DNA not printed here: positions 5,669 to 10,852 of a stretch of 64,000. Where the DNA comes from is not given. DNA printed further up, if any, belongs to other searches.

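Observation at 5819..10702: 1,627-aa TPR-capped acidic protein carrying about 17 copies of a (S/T)GDD-x3-(Q/R)LD-x-(M/L)FG linear motif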

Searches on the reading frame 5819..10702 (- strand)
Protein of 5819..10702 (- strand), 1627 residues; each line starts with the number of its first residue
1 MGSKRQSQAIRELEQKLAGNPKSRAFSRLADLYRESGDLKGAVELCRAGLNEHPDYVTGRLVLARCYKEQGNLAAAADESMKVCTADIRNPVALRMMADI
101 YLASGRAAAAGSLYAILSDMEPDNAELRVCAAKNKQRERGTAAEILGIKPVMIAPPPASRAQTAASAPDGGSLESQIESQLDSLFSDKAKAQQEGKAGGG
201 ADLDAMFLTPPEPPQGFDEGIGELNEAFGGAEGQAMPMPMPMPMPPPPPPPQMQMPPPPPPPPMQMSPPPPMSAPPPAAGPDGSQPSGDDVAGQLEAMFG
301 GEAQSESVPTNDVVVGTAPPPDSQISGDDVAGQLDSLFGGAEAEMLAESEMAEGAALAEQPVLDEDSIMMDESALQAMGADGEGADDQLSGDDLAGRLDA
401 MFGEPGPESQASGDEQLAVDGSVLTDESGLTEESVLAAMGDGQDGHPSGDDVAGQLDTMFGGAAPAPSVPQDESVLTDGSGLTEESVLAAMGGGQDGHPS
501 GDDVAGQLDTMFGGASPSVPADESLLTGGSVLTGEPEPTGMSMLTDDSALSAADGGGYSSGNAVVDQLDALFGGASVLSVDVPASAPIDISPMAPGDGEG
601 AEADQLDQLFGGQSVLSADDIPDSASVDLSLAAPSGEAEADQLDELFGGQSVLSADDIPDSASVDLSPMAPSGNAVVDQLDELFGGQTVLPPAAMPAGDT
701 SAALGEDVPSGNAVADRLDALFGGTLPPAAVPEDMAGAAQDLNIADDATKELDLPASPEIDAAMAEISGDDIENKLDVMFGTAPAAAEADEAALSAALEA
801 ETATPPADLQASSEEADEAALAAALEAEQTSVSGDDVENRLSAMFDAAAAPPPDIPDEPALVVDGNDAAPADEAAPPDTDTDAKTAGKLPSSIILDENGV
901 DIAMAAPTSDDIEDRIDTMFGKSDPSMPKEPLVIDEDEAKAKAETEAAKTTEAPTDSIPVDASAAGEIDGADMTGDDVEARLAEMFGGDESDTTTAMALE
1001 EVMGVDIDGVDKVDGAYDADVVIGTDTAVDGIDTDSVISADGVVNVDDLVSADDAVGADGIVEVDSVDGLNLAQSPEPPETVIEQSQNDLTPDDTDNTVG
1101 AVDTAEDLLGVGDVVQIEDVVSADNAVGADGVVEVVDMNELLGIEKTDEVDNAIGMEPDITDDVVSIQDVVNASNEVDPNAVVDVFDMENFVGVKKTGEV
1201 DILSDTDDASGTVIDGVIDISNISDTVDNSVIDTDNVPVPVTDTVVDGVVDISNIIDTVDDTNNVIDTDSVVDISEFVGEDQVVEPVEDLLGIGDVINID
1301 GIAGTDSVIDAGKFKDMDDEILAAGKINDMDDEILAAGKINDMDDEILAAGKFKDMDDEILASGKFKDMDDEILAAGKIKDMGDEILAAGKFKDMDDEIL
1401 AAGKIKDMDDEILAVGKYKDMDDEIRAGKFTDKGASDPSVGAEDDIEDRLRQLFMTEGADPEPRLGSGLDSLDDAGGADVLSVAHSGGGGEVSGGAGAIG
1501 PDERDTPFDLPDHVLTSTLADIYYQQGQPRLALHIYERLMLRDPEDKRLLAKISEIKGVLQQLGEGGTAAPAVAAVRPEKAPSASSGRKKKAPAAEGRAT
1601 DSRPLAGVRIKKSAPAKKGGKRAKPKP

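Call 6: search_protein_families(library=pfam, proteins=[window:5819-10702:-], max_evalue=0.1)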
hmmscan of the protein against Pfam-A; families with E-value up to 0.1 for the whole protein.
window:5819-10702:- (1627 aa): 14 families
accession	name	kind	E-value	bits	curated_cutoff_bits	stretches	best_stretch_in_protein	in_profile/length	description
PF14559.12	TPR_19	-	7.5e-13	49.1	25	2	34-77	2-45/68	Tetratricopeptide repeat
PF13428.12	TPR_14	-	1.4e-10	41.2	23.5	1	28-65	6-43/44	Tetratricopeptide repeat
PF07719.23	TPR_2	-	1.1e-06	28.7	27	0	1518-1546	6-34/34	Tetratricopeptide repeat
PF13176.12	TPR_7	-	9.6e-05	22.6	27.9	0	1519-1547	5-35/36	Tetratricopeptide repeat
PF13432.12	TPR_16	-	9.9e-05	23.2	32.7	1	28-79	2-52/65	Tetratricopeptide repeat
PF13424.12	TPR_12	-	0.00039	21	30.1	1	25-78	5-66/77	Tetratricopeptide repeat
PF13181.12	TPR_8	-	0.00041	20.7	25.7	0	1519-1545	7-33/34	Tetratricopeptide repeat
PF00515.34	TPR_1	-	0.00044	20.4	27.8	0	24-56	2-34/34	Tetratricopeptide repeat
PF07721.20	TPR_4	-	0.003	18.5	27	0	59-78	3-22/26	Tetratricopeptide repeat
PF13174.12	TPR_6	-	0.0036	18.3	26.3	0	1519-1545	6-32/33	Tetratricopeptide repeat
PF20225.4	DUF6584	-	0.0041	17.6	27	0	94-130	40-73/171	Family of unknown function (DUF6584)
PF12895.13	ANAPC3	-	0.0059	17.3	27.2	0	25-76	26-75/82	Anaphase-promoting complex, cyclosome, subunit 3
PF13431.12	TPR_17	-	0.0069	17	24.4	0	45-76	1-32/34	Tetratricopeptide repeat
PF24575.1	TPR_Slam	-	0.0083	17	35.2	1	30-79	54-103/104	Surface lipoprotein assembly modifier, N-terminal TPR repeats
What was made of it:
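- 10253..10702 (-): N-terminal four-repeat TPR domain, aa 1-150, including the conserved 'EILGI' capping helix. Pfam TPR_19 and TPR_14 score above their cut-offs (call 6).
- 6023..6187 (-): C-terminal TPR-like helical hairpin plus capping helix, aa 1506-1560: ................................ Pfam TPR_2 matches aa 1518-1546 (call 6).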

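Call 7: find_homologous_proteins(query=window:5819-10702:-, max_evalue=0.001)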
Query window:5819-10702:- (1627 aa): 20 proteins with E <= 0.001 among 8000 candidates.
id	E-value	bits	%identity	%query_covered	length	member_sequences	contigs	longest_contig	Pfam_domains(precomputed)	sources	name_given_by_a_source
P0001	0.0e+0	3426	100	100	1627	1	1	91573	PF14559.13,PF13428.13,PF07719.24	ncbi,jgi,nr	ncbi:MAG: hypothetical protein LBC59_09305 [Chitinispirillales bacterium]|jgi:tetratricopeptide (TPR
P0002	3.7e-172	593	40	61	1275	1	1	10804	-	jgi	jgi:hypothetical protein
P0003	8.4e-171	589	37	64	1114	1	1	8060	PF14559.13,PF13424.13,PF13428.13,PF13181.13,PF07719.24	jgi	jgi:tetratricopeptide (TPR) repeat protein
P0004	2.8e-158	547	39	36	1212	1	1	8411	PF07719.24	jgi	jgi:tetratricopeptide (TPR) repeat protein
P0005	1.5e-102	363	63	9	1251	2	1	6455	PF14559.13,PF00515.35,PF13424.13,PF13176.13,PF13432.13,PF13428.13,PF13181.13,PF07719.24,PF13174.13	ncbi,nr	ncbi:MAG: tetratricopeptide repeat protein [Chitinispirillales bacterium]|nr:tetratricopeptide repea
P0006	1.1e-66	244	55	9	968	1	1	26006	PF14559.13,PF00515.35,PF13424.13,PF13176.13,PF13432.13,PF13428.13,PF13181.13,PF07719.24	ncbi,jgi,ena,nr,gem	ncbi:MAG: tetratricopeptide repeat protein [Chitinispirillia bacterium]|nr:tetratricopeptide repeat 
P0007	5.9e-53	198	50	9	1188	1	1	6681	PF14559.13,PF13414.13,PF00515.35,PF13432.13,PF13428.13,PF13181.13,PF07719.24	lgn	-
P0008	2.6e-49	186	49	8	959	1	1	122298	PF14559.13,PF24575.2,PF13431.13,PF00515.35,PF13424.13,PF13176.13,PF13432.13,PF13428.13,PF13181.13,PF07719.24,PF13174.13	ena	-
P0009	4.9e-46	175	44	10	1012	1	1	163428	PF14559.13,PF00515.35,PF12895.14,PF13176.13,PF13432.13,PF13428.13,PF13181.13,PF07719.24,PF13174.13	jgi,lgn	jgi:hypothetical protein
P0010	2.1e-45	173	46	8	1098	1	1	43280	PF14559.13,PF00515.35,PF13424.13,PF13432.13,PF13428.13,PF13181.13,PF07719.24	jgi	jgi:hypothetical protein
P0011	8.8e-44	168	46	9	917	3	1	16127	PF14559.13,PF00515.35,PF13424.13,PF13176.13,PF13428.13,PF13181.13,PF07719.24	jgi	jgi:tetratricopeptide (TPR) repeat protein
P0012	1.9e-43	167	41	9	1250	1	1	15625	PF14559.13,PF13414.13,PF00515.35,PF13424.13,PF13176.13,PF13432.13,PF13428.13,PF13181.13,PF07719.24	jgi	jgi:tetratricopeptide (TPR) repeat protein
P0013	2.3e-42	163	46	8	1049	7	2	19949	PF14559.13,PF13431.13,PF13414.13,PF00515.35,PF13424.13,PF13176.13,PF13432.13,PF13428.13,PF13181.13,PF07719.24,PF13174.13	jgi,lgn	-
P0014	2.3e-42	163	42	11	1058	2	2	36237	PF14559.13,PF13414.13,PF00515.35,PF12895.14,PF13424.13,PF13176.13,PF13432.13,PF13428.13,PF07719.24,PF13174.13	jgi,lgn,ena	jgi:hypothetical protein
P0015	2.4e-41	160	43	10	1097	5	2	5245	PF14559.13,PF00515.35,PF12895.14,PF13424.13,PF13176.13,PF13432.13,PF13428.13,PF13181.13,PF07719.24,PF13174.13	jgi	jgi:hypothetical protein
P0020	8.9e-7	45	30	7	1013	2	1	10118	PF07721.21,PF14559.13,PF13414.13,PF00515.35,PF13424.13,PF13176.13,PF13432.13,PF13428.13,PF13181.13,PF07719.24,PF13174.13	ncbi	-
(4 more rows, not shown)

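Call 10: find_encoding_contigs(protein=P0009, flank=10000, max_places=2)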
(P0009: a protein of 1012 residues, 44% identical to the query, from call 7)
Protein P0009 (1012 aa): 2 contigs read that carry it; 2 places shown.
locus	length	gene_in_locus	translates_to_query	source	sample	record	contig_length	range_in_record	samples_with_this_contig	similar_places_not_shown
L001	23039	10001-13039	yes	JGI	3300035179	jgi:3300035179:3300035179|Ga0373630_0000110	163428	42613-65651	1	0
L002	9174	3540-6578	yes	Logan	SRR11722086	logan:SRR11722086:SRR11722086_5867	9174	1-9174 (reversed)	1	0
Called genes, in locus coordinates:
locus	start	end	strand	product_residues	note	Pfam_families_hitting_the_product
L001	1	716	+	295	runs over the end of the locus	-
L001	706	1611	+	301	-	PF02585:PIG-L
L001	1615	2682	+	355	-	PF13439:Glyco_transf_4, PF13579:Glyco_trans_4_4 (weak), PF00534:Glycos_transf_1, PF13692:Glyco_trans_1_4, PF13524:Glyco_trans_1_2 (weak)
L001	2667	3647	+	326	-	PF13480:Acetyltransf_6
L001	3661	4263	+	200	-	PF00300:His_Phos_1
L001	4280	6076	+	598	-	-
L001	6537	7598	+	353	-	PF01073:3Beta_HSD (weak), PF01370:Epimerase, PF02719:Polysacc_synt_2 (weak), PF04321:RmlD_sub_bind, PF16363:GDP_Man_Dehyd, PF07993:NAD_binding_4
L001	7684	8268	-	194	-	PF00702:Hydrolase, PF13419:HAD_2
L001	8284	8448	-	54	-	-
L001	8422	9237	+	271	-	PF14907:NTP_transf_5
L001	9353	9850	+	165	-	PF01467:CTP_transf_like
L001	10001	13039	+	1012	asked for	PF00515:TPR_1 (faint), PF07719:TPR_2 (faint), PF12895:ANAPC3 (faint), PF13174:TPR_6 (faint), PF13176:TPR_7 (faint), PF13181:TPR_8 (faint), PF13428:TPR_14 (faint), PF13432:TPR_16 (weak), +1 more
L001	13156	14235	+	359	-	PF01321:Creatinase_N, PF00557:Peptidase_M24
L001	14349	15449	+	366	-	PF00437:T2SSE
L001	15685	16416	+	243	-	PF04773:FecR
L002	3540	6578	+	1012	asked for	PF00515:TPR_1 (faint), PF07719:TPR_2 (faint), PF12895:ANAPC3 (faint), PF13174:TPR_6 (faint), PF13176:TPR_7 (faint), PF13181:TPR_8 (faint), PF13428:TPR_14 (faint), PF13432:TPR_16 (weak), +1 more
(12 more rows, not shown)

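Call 11: find_encoding_contigs(protein=P0008, flank=10000, max_places=2)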
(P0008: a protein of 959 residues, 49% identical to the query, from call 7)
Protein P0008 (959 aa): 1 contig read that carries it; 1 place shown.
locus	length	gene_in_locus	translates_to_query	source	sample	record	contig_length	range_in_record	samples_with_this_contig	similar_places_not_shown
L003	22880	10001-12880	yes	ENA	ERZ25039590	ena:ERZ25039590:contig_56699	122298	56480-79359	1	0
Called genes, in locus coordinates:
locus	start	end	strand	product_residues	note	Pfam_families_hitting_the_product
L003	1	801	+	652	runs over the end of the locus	PF00521:DNA_topoisoIV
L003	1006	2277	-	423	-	PF09861:Lar_N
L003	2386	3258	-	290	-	PF00106:adh_short, PF13561:adh_short_C2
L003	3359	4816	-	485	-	PF03446:NAD_binding_2, PF00393:6PGD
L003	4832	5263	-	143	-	PF02311:AraC_binding (weak), PF07883:Cupin_2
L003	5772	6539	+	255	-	PF00165:HTH_AraC (faint), PF12833:HTH_18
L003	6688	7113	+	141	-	-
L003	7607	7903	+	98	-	PF13384:HTH_23 (faint), PF13518:HTH_28 (faint), PF02796:HTH_7 (faint)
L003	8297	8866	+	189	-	PF01161:PBP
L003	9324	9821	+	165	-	PF01467:CTP_transf_like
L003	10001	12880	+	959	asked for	PF00515:TPR_1 (faint), PF07719:TPR_2 (faint), PF13174:TPR_6 (faint), PF13176:TPR_7 (faint), PF13181:TPR_8 (faint), PF13424:TPR_12 (faint), PF13432:TPR_16 (weak), PF14559:TPR_19 (weak), +3 more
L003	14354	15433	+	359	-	PF01321:Creatinase_N, PF00557:Peptidase_M24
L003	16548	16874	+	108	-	PF22600:MTPAP-like_central (weak), PF01909:NTP_transf_2, PF18765:Polbeta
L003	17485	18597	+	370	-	PF02350:Epimerase_2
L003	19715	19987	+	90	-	PF10387:DUF2442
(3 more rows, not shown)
